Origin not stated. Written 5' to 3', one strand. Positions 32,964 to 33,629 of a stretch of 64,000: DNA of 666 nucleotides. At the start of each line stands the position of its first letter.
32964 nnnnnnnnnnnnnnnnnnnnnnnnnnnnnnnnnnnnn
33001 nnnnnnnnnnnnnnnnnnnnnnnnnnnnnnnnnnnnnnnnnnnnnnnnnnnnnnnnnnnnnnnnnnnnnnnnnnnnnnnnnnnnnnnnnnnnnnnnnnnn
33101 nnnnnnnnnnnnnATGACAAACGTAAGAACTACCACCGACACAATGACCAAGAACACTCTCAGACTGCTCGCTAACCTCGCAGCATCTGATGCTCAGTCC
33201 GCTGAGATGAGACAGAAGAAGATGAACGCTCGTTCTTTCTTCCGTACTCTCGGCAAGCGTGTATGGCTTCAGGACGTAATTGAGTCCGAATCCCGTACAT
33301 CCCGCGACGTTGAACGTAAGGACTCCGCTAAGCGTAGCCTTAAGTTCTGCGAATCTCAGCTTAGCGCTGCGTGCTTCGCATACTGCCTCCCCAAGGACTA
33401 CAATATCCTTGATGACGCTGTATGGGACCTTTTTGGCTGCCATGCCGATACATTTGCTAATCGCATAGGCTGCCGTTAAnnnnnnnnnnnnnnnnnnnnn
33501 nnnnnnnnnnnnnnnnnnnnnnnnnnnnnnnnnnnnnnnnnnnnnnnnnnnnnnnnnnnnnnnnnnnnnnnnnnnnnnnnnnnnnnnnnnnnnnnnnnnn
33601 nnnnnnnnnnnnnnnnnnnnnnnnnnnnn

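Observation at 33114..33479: Small gene with markedly different, high-expression-type codon usage and a long leader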

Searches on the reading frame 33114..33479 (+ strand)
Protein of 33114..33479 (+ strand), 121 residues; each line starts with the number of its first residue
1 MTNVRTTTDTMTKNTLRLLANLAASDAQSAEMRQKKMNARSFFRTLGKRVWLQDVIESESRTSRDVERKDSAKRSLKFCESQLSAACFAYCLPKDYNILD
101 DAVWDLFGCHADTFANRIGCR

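Call 8: search_protein_families(library=pfam, proteins=[window:33114-33479:+], max_evalue=0.1)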
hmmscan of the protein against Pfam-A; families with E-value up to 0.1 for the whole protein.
window:33114-33479:+ (121 aa): 2 families
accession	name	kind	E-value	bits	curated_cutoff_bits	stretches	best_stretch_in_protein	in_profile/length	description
PF04791.21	LMBR1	-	0.063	12.6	31.9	1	21-81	273-333/510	LMBR1-like membrane protein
PF24162.1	RUS6_N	-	0.082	13.4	29.9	0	9-43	8-42/85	Protein root UVB sensitive 6, N-terminal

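Call 9: search_protein_families(library=phrogs, proteins=[window:33114-33479:+], max_evalue=0.1)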
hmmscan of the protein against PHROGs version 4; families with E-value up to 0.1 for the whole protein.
window:33114-33479:+ (121 aa): 1 family
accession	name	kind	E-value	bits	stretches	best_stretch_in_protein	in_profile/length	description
phrog_9492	-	unknown function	0.021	15.9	1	11-74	1-61/137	-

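Call 14: find_homologous_proteins(query=window:33114-33479:+, max_evalue=0.01)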
Query window:33114-33479:+ (121 aa): 1 proteins with E <= 0.01 among 7 candidates.
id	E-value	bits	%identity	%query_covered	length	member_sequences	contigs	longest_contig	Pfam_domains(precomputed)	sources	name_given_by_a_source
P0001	3.3e-69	248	93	100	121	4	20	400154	-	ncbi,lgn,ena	-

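Call 16: find_encoding_contigs(protein=P0001, flank=10000, max_places=10)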
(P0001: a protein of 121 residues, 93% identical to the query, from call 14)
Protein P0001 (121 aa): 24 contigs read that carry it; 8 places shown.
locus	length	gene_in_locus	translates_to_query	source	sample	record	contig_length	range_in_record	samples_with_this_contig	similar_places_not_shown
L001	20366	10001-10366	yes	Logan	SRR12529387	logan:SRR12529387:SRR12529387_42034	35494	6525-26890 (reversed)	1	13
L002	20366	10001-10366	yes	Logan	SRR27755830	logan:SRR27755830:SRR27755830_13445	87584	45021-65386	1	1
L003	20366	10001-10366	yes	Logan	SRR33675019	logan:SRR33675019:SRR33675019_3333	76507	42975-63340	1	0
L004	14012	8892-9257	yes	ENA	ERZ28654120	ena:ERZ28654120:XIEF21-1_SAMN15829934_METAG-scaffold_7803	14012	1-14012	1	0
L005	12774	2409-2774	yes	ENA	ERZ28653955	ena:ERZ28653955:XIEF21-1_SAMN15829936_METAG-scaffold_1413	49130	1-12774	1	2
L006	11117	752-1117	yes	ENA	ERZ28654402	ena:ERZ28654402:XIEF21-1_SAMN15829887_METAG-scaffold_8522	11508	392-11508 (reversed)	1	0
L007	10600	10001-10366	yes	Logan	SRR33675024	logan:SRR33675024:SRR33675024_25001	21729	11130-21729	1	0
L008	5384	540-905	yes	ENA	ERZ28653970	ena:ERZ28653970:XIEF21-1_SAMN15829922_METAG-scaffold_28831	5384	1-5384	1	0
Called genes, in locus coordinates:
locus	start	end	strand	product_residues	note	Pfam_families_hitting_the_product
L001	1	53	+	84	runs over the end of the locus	-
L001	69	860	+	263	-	PF14192:DUF4314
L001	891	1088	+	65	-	-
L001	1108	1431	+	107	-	-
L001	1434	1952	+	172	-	-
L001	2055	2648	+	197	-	-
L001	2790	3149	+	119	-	-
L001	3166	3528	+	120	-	-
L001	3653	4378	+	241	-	PF13175:AAA_15 (faint), PF00005:ABC_tran, PF13304:AAA_21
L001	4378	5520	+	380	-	PF12679:ABC2_membrane_2, PF12698:ABC2_membrane_3, PF01061:ABC2_membrane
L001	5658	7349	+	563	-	PF13708:DUF4942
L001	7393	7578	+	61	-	-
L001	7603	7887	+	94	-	-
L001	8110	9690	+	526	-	PF01145:Band_7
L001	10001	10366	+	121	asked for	-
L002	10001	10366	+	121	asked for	-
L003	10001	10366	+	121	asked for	-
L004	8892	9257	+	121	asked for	-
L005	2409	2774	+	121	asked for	-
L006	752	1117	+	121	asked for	-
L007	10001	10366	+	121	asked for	-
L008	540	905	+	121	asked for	-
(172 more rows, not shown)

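Call 24: list_cluster_members(proteins=[P0001, window:33114-33479:+])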
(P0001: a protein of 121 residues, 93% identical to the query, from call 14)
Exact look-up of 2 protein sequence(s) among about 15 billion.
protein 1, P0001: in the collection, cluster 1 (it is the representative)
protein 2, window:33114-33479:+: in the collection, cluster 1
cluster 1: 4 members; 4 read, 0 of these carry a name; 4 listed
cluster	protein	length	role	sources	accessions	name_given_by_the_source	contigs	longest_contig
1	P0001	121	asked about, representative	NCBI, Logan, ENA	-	-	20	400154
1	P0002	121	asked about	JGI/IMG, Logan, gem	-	-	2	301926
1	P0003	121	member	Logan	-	-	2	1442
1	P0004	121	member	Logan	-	-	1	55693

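Call 27: search_protein_representatives(protein=window:33114-33479:+)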
Query: 121 residues. Proteins with E-value up to 0.001 (for the whole library): 7; up to 1e-10: 5; up to 1e-30: 0. The best 7 are listed.
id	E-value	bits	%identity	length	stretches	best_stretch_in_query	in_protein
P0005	1.5e-29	118.9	49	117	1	9-117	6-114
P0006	1.7e-19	86.5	44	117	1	12-115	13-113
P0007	5.5e-17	78.4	54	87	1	51-119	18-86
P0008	9.2e-12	61.6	37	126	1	13-116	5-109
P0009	1.3e-11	61.1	33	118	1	7-116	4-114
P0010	4.4e-10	56.2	34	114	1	8-114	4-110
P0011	1.0e-05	42.1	29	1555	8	13-61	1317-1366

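Call 31: search_solved_structures(query=A2, max_evalue=10)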
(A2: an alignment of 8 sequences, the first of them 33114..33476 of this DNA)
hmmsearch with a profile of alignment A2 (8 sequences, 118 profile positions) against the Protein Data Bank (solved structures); distinct sequences matched with E-value up to 10: 5.
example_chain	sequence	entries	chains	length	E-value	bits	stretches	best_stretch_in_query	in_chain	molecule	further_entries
9ugr_A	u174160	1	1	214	0.0011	22.2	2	27-75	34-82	Syn-F4-Link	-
8h7c_A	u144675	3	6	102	0.38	14.1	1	27-76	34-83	De novo ferric enterobactin esterase Syn-F4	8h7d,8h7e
8ubk_O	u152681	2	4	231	0.79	13.1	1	59-93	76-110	Achaete-scute homolog 1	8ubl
8c3t_A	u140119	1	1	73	1.1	12.6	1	41-81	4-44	AlpA family phage regulatory protein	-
8fmw_T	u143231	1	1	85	4.5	10.6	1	25-85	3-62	30S ribosomal protein S20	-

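Call 32: find_homologous_proteins(query=A2, max_evalue=0.001)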
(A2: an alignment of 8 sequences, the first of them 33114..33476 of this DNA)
Query A2 (8 sequences) (121 aa, profile of the alignment): 6 proteins with E <= 0.001 among 742 candidates.
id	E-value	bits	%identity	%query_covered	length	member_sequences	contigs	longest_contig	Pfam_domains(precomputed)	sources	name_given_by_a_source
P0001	1.9e-48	181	93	100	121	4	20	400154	-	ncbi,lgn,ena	-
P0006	4.5e-47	177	42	93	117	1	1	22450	-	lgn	-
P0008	6.0e-44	167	34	96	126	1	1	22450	-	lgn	-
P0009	9.1e-44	166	34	95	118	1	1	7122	-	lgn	-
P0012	6.4e-43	163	49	94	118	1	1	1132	-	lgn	-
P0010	1.1e-39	153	37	77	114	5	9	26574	-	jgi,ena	-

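Call 33: find_encoding_contigs(protein=P0006, flank=10000, max_places=3)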
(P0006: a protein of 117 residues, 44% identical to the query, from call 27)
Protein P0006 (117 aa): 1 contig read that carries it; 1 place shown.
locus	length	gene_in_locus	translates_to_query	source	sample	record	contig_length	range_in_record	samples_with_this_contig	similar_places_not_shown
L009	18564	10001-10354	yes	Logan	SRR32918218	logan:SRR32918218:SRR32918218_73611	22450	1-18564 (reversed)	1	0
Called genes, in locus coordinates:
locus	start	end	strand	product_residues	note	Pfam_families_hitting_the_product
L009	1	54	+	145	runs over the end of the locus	PF00692:dUTPase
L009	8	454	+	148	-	-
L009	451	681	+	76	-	-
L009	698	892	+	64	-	-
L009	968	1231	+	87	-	-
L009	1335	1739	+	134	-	-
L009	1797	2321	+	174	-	-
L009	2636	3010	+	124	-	-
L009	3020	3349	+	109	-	-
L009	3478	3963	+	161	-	PF00383:dCMP_cyt_deam_1, PF14437:MafB19-deam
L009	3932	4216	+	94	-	-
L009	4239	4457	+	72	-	-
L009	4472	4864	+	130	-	-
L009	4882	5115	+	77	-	-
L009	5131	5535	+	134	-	-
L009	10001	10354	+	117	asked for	-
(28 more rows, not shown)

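Call 34: find_encoding_contigs(protein=P0010, flank=10000, max_places=4)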
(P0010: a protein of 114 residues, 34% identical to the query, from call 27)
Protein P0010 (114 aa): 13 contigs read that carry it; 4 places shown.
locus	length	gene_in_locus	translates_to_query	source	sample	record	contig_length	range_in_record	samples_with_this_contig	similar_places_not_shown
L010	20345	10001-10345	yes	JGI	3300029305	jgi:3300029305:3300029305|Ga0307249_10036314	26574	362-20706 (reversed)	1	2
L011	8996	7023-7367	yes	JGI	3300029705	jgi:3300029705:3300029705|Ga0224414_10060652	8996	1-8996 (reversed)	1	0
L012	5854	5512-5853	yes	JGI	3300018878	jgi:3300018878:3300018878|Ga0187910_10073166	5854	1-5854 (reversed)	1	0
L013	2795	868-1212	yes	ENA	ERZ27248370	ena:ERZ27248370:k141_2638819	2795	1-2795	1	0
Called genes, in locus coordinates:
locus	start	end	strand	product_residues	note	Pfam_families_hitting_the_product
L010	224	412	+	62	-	-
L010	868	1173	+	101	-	PF24591:Phage_YunG-like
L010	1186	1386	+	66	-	-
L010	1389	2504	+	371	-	-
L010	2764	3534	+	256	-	PF01987:AIM24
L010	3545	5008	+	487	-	-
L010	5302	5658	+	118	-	-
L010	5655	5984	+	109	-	-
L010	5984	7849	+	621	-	PF00037:Fer4 (faint), PF12838:Fer4_7 (weak), PF13187:Fer4_9 (weak), PF13237:Fer4_10, PF12837:Fer4_6 (weak), PF02906:Fe_hyd_lg_C, PF00015:MCPsignal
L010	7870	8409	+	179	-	-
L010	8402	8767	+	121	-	-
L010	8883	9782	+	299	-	PF13306:LRR_5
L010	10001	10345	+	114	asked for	-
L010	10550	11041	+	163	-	-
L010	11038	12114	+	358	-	PF00596:Aldolase_II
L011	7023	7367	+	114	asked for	-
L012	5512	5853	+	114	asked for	?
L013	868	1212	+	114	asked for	-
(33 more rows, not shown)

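Call 35: find_encoding_contigs(protein=P0009, flank=10000, max_places=3)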
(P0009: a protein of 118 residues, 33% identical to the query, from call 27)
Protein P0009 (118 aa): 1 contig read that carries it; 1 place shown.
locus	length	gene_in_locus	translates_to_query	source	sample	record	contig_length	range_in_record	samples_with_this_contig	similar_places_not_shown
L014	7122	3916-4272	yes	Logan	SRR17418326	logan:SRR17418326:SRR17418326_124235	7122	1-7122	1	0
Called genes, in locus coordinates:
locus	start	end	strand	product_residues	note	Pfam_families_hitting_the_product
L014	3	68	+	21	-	?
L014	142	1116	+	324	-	-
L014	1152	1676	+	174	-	-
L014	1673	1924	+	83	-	-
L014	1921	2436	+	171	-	-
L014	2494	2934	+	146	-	-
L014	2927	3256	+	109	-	-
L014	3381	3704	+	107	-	-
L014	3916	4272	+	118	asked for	-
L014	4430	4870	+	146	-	-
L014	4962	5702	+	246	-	-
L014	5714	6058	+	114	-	-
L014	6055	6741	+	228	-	-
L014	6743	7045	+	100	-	-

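Call 36: find_related_loci(query=A2, collection=viral_contigs, flank=6000)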
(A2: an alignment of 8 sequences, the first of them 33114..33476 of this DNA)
Query A2 (121 aa) in viral_contigs; peptide patterns used: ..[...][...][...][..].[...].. (x = any residue, [..] = any of these).
24 stretches matched a pattern, but none encodes a relative of the query by tblastn (E <= 1e-3).

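Call 38: find_related_loci(query=window:33114-33476:+, collection=genome_contigs, flank=10000)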
Query window:33114-33476:+ (121 aa) in genome_contigs; peptide patterns used: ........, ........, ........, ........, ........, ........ (x = any residue, [..] = any of these).
63 stretches matched a pattern, but none encodes a relative of the query by tblastn (E <= 1e-3).

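Call 39: predict_structure(alignment_id=A2)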
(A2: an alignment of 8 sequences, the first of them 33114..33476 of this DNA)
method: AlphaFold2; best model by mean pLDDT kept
length: 121 residues; sequences in the alignment: 8
mean_pLDDT: 90.0   pTM: 0.81
mean pLDDT of the five models: 90.0, 89.4, 88.0, 87.7, 86.6
residues with pLDDT >= 90: 99; 70-90: 13; 50-70: 8; < 50: 1
segments of 3 or more residues with pLDDT < 50: none
pLDDT, mean of each block of 10 residues (from residue 1): 66 94 91 93 95 92 92 93 94 93 94 86 49
secondary structure, 60 per line:
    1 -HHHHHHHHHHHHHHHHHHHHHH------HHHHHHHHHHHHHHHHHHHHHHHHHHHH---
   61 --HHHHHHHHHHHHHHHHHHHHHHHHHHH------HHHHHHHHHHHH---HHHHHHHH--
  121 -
elements in order: H2-23 H30-57 H63-89 H96-107 H111-118

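Call 45: search_dna_similar(collection=plasmids, query=window:33114-33476:+, mode=protein, max_evalue=0.01)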
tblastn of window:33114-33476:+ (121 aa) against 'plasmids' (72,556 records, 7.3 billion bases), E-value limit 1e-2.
No match.

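Call 46: search_dna_similar(collection=phages, query=window:33114-33476:+, mode=protein, max_evalue=0.01)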
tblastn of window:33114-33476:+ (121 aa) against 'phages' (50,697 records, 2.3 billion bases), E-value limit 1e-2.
No match.

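Call 57: find_encoding_contigs(protein=P0012, flank=3000, max_places=3)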
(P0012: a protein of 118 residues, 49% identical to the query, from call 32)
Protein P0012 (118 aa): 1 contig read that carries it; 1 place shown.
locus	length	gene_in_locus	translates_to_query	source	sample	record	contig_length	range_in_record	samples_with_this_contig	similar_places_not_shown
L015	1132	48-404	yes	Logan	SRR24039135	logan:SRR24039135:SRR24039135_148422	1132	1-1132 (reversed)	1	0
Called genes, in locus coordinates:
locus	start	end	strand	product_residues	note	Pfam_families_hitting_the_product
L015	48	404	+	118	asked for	-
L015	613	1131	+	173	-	?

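Call 58: find_encoding_contigs(protein=P0005, flank=6000, max_places=3)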
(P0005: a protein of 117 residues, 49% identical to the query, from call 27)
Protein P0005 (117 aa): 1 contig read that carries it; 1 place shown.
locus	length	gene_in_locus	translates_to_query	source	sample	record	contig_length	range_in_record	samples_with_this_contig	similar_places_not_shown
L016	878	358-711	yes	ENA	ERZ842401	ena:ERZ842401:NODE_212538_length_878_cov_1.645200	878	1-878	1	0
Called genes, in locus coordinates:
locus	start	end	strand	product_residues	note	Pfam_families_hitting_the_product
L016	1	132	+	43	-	?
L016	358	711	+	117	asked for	-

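Call 59: find_encoding_contigs(protein=P0007, flank=6000, max_places=3)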
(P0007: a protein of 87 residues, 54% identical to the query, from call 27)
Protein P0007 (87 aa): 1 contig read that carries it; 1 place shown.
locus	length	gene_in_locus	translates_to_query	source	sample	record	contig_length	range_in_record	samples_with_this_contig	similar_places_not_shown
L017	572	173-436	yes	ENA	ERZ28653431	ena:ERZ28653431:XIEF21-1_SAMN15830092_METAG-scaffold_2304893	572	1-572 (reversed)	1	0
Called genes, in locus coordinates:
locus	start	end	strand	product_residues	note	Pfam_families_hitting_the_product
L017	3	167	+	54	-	?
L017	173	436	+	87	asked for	-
